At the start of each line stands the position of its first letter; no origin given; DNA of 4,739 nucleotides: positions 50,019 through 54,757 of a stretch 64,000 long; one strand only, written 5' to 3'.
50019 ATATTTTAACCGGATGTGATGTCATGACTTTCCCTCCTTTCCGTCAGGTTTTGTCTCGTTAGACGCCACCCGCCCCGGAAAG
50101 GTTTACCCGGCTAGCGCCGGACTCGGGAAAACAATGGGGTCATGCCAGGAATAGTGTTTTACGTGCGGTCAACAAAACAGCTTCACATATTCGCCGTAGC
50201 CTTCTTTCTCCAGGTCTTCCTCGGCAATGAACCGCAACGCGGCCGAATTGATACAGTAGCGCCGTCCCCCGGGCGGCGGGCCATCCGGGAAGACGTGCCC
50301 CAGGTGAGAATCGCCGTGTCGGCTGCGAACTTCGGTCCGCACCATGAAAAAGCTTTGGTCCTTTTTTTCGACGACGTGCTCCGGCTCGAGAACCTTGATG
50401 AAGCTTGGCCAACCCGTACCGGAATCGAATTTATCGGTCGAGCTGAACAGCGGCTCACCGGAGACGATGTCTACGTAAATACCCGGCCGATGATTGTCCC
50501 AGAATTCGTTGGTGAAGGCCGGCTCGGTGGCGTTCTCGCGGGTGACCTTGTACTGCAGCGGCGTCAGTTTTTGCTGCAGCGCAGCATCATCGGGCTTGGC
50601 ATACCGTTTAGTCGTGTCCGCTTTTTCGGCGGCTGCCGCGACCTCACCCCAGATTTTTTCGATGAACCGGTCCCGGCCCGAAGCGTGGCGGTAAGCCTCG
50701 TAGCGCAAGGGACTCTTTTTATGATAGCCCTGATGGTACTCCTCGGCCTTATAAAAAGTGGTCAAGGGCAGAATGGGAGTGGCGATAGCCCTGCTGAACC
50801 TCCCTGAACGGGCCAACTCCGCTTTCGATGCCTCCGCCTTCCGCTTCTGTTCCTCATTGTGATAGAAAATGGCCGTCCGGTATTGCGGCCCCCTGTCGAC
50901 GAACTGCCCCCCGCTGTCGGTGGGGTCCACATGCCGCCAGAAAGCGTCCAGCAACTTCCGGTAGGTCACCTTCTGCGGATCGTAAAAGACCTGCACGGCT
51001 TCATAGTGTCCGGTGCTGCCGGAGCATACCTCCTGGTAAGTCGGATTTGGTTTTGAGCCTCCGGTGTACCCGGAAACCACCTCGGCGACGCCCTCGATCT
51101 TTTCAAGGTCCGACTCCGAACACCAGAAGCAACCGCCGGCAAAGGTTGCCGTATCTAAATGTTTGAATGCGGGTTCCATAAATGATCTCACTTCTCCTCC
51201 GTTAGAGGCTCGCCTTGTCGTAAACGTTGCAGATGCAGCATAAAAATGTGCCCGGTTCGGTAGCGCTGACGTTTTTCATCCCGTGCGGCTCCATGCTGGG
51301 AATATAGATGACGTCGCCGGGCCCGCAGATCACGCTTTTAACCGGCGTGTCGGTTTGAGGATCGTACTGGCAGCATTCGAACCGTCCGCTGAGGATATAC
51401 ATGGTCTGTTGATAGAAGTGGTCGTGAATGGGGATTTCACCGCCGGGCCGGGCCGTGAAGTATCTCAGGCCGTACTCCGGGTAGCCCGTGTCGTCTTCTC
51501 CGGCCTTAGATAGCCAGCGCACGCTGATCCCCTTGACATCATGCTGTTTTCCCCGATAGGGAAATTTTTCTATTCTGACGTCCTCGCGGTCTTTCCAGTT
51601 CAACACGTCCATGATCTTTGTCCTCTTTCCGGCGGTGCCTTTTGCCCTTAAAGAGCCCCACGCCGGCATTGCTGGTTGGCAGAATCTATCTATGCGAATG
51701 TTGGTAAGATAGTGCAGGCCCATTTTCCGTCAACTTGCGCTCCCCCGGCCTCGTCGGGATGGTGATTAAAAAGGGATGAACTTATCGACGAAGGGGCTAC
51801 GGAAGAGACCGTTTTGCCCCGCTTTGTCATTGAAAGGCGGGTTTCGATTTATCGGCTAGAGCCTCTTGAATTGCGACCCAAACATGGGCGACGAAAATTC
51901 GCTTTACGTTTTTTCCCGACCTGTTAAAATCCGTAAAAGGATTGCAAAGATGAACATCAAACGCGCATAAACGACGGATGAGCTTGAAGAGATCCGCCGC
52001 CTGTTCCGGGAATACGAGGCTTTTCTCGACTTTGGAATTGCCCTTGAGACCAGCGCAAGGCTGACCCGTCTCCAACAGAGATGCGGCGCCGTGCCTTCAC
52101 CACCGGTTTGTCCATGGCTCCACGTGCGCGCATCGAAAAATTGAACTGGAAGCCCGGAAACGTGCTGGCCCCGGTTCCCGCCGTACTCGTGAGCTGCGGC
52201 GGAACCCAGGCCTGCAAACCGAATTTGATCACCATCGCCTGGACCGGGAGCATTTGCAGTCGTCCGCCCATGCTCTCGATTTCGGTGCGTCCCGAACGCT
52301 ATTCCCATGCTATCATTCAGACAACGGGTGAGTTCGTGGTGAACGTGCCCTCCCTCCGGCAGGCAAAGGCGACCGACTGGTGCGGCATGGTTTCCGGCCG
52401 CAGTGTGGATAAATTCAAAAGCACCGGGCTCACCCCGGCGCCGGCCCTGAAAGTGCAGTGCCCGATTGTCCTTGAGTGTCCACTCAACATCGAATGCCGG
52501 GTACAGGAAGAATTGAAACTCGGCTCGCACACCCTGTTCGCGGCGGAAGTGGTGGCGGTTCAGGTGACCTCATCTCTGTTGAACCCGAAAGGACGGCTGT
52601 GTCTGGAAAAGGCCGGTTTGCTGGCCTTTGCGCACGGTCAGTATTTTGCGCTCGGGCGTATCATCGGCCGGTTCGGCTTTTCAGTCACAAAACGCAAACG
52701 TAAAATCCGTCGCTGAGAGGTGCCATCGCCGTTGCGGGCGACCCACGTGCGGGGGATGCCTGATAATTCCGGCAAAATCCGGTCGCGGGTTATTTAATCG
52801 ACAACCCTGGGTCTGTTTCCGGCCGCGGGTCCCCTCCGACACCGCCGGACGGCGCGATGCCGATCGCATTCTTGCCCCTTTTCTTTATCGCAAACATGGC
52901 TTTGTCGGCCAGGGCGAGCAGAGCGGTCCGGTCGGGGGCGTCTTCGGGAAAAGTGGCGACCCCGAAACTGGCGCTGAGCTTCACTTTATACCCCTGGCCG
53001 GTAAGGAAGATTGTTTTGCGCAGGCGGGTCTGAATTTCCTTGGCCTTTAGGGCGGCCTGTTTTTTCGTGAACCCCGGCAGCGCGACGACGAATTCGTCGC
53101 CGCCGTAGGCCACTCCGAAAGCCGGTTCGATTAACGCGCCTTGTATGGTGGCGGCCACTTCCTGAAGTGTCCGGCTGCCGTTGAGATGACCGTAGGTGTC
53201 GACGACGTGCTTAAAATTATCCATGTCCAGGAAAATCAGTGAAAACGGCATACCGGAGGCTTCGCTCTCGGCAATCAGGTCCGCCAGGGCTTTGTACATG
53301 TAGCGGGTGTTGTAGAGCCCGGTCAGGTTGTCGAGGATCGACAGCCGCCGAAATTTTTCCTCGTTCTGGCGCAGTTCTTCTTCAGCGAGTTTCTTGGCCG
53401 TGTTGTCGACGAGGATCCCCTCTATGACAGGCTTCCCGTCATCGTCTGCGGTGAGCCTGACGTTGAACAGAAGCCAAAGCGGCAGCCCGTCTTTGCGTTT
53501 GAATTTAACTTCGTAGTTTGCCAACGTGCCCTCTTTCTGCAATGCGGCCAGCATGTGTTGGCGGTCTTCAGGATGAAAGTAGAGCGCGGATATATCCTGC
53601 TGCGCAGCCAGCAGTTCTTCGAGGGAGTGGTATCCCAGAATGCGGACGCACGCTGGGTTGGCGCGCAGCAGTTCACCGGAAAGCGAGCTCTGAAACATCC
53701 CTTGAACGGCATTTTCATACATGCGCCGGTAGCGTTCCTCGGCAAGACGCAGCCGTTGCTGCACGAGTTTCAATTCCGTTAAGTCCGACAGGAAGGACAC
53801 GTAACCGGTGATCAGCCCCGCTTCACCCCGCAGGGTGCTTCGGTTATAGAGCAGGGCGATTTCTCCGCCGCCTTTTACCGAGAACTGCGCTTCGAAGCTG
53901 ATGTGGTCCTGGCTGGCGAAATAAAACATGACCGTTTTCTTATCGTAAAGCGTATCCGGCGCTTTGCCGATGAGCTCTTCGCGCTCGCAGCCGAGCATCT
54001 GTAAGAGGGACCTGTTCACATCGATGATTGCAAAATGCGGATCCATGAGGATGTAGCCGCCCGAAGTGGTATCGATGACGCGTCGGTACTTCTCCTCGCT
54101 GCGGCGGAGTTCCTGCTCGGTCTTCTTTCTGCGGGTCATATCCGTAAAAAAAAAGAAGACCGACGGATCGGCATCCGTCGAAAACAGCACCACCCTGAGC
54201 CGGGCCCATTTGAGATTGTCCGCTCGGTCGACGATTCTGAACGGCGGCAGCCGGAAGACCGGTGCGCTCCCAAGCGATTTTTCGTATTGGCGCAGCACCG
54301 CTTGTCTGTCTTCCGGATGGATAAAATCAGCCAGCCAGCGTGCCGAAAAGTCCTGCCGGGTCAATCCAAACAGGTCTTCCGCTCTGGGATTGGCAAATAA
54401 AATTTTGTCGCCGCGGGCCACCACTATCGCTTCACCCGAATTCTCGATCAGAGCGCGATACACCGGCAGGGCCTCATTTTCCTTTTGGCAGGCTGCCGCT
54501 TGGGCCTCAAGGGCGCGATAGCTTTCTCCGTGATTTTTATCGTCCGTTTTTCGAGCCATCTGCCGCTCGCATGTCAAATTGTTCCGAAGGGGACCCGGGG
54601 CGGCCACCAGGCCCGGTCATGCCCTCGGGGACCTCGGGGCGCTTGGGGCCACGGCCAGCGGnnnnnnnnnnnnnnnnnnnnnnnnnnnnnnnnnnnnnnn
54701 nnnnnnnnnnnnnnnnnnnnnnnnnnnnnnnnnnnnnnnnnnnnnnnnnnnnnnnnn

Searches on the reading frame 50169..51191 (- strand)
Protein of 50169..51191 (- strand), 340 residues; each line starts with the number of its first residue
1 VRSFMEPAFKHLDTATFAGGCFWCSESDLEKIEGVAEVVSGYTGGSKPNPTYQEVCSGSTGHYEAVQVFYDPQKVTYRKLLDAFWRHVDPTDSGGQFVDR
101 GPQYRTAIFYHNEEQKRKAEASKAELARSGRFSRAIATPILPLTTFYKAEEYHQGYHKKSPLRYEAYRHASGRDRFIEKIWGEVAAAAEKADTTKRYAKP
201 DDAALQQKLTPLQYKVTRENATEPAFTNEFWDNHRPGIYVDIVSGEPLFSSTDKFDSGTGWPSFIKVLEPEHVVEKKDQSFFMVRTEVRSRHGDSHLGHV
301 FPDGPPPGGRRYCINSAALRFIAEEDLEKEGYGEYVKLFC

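Call 20: search_protein_families(library=pfam, proteins=[window:50169-51191:-], max_evalue=0.00001)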
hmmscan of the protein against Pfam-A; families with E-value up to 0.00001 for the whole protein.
window:50169-51191:- (340 aa): 2 families
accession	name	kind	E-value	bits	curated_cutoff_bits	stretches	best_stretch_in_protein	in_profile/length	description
PF01625.27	PMSR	-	3.6e-63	212.8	23.7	1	14-165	1-152/153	Peptide methionine sulfoxide reductase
PF01641.26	SelR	-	7.3e-48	161.8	24.9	1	209-322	1-115/116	SelR domain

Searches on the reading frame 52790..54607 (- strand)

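Call 20: search_protein_families(library=pfam, proteins=[window:52790-54607:-], max_evalue=0.00001)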
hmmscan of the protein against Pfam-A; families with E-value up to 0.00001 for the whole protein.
window:52790-54607:- (605 aa): 6 families
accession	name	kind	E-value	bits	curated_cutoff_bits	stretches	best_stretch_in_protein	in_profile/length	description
PF00990.26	GGDEF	-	8.3e-33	113.9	23.8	1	424-580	2-160/161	Diguanylate cyclase, GGDEF domain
PF13426.13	PAS_9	-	1.8e-28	99.3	27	3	303-403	3-102/103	PAS domain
PF00989.32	PAS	-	5.5e-27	94.4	22.6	3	50-110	3-64/113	PAS fold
PF13188.13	PAS_8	-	4.3e-26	90.3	21.8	2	50-101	3-55/65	PAS domain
PF08447.18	PAS_3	-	1.3e-23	83.5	25.6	2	69-145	1-77/89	PAS fold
PF08448.16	PAS_4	-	1.7e-10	41.5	23.1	0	62-161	10-109/110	PAS fold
